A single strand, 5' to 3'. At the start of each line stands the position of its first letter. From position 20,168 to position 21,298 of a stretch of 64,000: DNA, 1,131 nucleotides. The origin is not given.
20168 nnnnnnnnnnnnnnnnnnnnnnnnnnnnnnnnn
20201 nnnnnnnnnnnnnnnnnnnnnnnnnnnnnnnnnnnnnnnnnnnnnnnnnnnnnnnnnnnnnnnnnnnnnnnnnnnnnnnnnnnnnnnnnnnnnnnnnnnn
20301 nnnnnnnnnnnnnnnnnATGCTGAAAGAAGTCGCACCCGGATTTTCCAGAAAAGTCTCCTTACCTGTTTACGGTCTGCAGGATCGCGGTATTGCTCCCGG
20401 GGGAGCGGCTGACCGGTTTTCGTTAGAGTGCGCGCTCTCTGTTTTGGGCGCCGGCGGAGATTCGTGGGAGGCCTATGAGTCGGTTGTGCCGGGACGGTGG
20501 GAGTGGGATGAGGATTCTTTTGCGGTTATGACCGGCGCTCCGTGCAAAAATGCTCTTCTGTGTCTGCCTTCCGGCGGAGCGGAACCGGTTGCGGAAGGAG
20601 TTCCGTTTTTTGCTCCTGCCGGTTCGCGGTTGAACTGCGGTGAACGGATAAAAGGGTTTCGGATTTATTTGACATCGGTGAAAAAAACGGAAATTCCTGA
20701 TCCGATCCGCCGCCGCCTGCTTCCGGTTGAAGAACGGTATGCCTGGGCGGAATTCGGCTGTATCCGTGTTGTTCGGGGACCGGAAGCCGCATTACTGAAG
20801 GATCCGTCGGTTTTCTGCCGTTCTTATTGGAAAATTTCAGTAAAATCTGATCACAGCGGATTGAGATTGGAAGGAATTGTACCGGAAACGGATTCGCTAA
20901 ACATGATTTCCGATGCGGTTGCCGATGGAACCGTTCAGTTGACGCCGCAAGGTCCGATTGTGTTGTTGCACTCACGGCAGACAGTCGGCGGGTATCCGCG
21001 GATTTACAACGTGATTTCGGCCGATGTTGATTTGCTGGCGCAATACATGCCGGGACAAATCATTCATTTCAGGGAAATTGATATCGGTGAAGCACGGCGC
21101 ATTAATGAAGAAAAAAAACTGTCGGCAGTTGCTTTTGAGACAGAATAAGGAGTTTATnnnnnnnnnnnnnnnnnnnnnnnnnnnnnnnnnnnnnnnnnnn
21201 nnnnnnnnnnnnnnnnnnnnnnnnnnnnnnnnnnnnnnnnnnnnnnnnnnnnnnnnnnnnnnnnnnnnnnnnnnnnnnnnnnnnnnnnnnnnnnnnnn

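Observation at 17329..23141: Split D-glutamate-cyclase-like pair (DUF1445 + DUF4392) linked to 5-oxoprolinase PxpBAC, a class IV aminotransferase and alanine racemase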

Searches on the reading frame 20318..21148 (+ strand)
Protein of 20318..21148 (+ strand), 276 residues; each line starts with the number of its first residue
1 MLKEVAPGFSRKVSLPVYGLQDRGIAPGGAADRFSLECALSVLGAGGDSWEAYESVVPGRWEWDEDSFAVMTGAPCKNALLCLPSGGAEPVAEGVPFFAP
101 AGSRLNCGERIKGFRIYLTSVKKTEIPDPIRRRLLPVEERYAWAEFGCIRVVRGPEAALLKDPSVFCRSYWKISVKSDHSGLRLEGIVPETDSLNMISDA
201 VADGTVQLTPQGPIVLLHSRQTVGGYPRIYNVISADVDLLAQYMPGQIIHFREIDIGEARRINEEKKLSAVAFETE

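Call 3: search_protein_families(library=pfam, proteins=[window:20318-21148:+])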
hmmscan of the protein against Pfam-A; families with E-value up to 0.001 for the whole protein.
window:20318-21148:+ (276 aa): 1 family
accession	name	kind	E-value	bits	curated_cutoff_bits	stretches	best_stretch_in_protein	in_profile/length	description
PF02626.20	CT_A_B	-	2.2e-33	116.5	25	2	143-252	150-260/261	Carboxyltransferase domain, subdomain A and B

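Call 4: search_protein_families(library=ncbifam, proteins=[window:20318-21148:+])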
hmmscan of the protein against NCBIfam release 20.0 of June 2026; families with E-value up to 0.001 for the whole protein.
window:20318-21148:+ (276 aa): 3 families
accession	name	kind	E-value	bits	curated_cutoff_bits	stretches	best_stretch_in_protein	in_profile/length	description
TIGR00724.1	urea_amlyse_rel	domain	1.5e-26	93.2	230.2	1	149-267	178-301/315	5-oxoprolinase/urea amidolyase family protein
NF045499.1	PxpC_5OPro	equivalog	8.3e-26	90.9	500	1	149-267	174-296/306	5-oxoprolinase subunit PxpC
TIGR02712.1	urea_carbox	equivalog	1.3e-06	26.4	1303.85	0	148-267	628-761/1201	urea carboxylase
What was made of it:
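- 20318..21148 (+): Short-type PxpC-like subunit (carboxyltransferase subdomains A/B), 276 aa. NCBIfam PxpC scores 91 bits against a cutoff of 500 (calls 3, 4).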

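Call 63: search_solved_structures(query=window:20318-21148:+, max_evalue=0.01, show_alignments=1)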
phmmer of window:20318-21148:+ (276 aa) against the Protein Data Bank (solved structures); distinct sequences matched with E-value up to 0.01: 5.
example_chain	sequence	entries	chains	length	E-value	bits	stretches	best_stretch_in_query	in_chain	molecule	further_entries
5dud_A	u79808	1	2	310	3.6e-18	69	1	149-266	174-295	YbgK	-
3mml_A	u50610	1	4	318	2.9e-12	49.6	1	149-251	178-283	Allophanate hydrolase subunit 2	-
9yx5_V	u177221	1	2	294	4.1e-12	49.1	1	149-250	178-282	Allophanate hydrolase subunit 2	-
3oep_A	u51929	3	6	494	0.00024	23.6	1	149-252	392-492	Putative uncharacterized protein TTHA0988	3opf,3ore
6rk6_A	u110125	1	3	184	0.0043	19.5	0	182-223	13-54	Oligoribonuclease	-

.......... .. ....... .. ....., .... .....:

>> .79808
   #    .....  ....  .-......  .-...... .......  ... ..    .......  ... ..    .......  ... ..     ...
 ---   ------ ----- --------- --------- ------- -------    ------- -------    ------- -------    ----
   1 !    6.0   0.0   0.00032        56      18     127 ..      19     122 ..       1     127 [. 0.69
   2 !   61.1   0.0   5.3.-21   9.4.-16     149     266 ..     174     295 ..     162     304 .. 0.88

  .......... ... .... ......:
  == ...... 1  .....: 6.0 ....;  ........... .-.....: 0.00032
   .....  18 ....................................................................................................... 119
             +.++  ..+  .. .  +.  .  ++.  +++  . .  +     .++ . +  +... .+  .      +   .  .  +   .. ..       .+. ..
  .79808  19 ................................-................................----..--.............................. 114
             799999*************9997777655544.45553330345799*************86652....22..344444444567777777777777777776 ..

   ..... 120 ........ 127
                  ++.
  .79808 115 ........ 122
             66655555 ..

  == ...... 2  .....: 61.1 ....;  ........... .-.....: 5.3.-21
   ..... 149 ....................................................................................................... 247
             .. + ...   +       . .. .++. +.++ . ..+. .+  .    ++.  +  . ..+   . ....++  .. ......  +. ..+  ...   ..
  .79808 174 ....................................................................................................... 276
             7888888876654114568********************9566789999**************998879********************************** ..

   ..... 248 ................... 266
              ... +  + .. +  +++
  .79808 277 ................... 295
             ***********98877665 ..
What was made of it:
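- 20318..21148 (+): The best PDB match is E. coli YbgK 5DUD, strong over the C-terminal half and weak over the N-terminal half (call 63).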

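Call 75: find_homologous_proteins(query=window:20318-21148:+)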
Query window:20318-21148:+ (276 aa): 206 proteins with E <= 0.001 among 2463 candidates; the best 120 are listed.
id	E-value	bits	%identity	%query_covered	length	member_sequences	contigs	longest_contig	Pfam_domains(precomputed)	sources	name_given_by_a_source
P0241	8.3e-183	624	100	100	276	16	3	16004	PF02626.21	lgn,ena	-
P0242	2.0e-102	360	64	97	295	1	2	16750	PF02626.21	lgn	-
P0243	5.1e-101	356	62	97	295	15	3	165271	PF02626.21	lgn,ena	-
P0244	1.7e-100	354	62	99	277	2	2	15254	PF02626.21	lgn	-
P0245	1.7e-84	301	55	96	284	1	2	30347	PF02626.21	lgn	-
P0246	2.0e-60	222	46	97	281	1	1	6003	PF02626.21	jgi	-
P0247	4.0e-58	215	45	96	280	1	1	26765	PF02626.21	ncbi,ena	-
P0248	7.8e-58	214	47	91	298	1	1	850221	PF02626.21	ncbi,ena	-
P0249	9.3e-58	214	47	91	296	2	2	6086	PF02626.21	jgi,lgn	-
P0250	1.9e-57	213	47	91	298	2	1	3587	PF02626.21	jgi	jgi:allophanate hydrolase subunit 2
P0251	9.2e-57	210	47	91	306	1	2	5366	PF02626.21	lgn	-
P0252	1.6e-56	210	46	91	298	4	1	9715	PF02626.21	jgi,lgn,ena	-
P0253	2.1e-55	206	44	95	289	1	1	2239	PF02626.21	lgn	-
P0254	3.2e-55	205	45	91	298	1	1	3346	PF02626.21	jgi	jgi:allophanate hydrolase subunit 2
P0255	3.5e-55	205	45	88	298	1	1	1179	PF02626.21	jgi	jgi:allophanate hydrolase subunit 2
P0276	2.1e-51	193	40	97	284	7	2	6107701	PF02626.21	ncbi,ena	-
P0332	1.6e-46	177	40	99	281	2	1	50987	PF02626.21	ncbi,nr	ncbi:hydrolase [Thiotrichales bacterium 19X7-9]|nr:hydrolase [Thiotrichales bacterium 19X7-9]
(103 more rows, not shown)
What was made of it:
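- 20318..21148 (+): Relatives are 270-300 aa long (call 75).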

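Call 76: find_encoding_contigs(protein=P0248, flank=7000, max_places=1)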
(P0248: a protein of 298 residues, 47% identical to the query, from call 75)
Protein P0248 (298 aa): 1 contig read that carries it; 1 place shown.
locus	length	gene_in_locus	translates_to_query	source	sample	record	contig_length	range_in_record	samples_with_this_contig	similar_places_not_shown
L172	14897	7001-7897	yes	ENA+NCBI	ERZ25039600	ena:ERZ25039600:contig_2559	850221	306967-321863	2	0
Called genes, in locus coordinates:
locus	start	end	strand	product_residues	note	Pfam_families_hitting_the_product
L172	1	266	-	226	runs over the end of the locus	PF00072:Response_reg, PF20714:HTH_64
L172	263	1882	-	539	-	PF17203:sCache_3_2, PF00989:PAS, PF13188:PAS_8 (faint), PF14689:SPOB_a (weak), PF02518:HATPase_c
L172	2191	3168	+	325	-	PF03401:TctC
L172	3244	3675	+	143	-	PF07331:TctB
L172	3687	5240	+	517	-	PF01970:TctA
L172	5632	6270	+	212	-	PF02682:CT_C_D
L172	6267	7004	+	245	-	PF03746:LamB_YcsF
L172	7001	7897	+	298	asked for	PF02626:CT_A_B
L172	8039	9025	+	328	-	PF03480:DctP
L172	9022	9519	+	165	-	PF04290:DctQ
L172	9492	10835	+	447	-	PF06808:DctM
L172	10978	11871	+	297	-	PF00892:EamA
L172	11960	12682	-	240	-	PF19420:DDAH_eukar, PF02274:ADI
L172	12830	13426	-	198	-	PF12917:YfbR-like, PF13023:HD_3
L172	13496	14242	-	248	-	PF00378:ECH_1, PF16113:ECH_2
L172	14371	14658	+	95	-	PF01541:GIY-YIG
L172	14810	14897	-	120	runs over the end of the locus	PF01844:HNH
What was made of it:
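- On PxpABC ATP-dependent 5-oxoprolinase: The same short type occurs alone next to transporters (L172, call 76), which fits an autonomous enzyme.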

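Call 77: find_encoding_contigs(protein=P0276, flank=7000, max_places=1)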
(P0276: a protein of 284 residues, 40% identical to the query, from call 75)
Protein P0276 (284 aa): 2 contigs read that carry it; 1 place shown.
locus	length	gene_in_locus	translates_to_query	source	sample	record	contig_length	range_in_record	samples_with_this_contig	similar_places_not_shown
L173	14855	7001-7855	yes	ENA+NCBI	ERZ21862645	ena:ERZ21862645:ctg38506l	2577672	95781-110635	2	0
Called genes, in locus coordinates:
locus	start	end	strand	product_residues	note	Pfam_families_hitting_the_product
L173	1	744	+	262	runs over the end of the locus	PF21948:LplA-B_cat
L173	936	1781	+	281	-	PF13189:Cytidylate_kin2, PF04972:BON (weak)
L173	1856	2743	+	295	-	PF16881:LIAS_N, PF04055:Radical_SAM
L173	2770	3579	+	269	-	PF00561:Abhydrolase_1, PF12146:Hydrolase_4, PF12697:Abhydrolase_6, PF03096:Ndr (weak), PF03959:FSH1 (weak), PF00561:Abhydrolase_1 (weak)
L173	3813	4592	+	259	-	PF07286:D-Glu_cyclase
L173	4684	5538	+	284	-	PF14336:GLUCM-like_C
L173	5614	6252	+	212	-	PF02682:CT_C_D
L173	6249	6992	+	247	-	PF03746:LamB_YcsF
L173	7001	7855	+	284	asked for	PF02626:CT_A_B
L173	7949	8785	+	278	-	PF01063:Aminotran_4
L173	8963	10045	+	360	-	PF01168:Ala_racemase_N, PF00842:Ala_racemase_C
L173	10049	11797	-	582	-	PF02310:B12-binding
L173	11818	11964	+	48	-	-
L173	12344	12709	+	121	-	PF05534:HicB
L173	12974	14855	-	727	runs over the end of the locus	PF04851:ResIII (weak), PF00176:SNF2-rel_dom, PF00271:Helicase_C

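Call 78: find_encoding_contigs(protein=P0332, flank=7000, max_places=1)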
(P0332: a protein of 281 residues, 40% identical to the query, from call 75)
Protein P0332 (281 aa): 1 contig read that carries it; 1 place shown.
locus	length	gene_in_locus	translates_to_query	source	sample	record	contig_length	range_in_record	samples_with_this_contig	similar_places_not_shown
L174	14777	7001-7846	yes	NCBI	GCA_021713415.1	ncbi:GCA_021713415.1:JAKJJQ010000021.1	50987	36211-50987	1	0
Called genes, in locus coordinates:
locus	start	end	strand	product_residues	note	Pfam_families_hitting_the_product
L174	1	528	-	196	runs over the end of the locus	PF02545:Maf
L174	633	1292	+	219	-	PF03006:HlyIII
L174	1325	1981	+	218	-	PF00483:NTP_transferase, PF12804:NTP_transf_3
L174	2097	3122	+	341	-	PF04381:RdgC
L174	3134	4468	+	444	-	PF03721:UDPG_MGDP_dh_N, PF00984:UDPG_MGDP_dh, PF03720:UDPG_MGDP_dh_C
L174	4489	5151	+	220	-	PF00834:Ribul_P_3_epim, PF01729:QRPTase_C (faint)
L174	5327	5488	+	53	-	-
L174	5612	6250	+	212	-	PF02682:CT_C_D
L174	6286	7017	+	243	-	PF03746:LamB_YcsF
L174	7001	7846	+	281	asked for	PF02626:CT_A_B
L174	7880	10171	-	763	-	-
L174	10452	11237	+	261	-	-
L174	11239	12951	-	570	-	PF02776:TPP_enzyme_N, PF00205:TPP_enzyme_M, PF02775:TPP_enzyme_C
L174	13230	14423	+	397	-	-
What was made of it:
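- The same short-type PxpBAC occurs without DUF1445 or DUF4392, next to TctABC and TRAP transporters (L172) or alone (L174) (calls 76, 78).
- Tried and rejected: Rejected by L172 and L174 (calls 76, 78).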
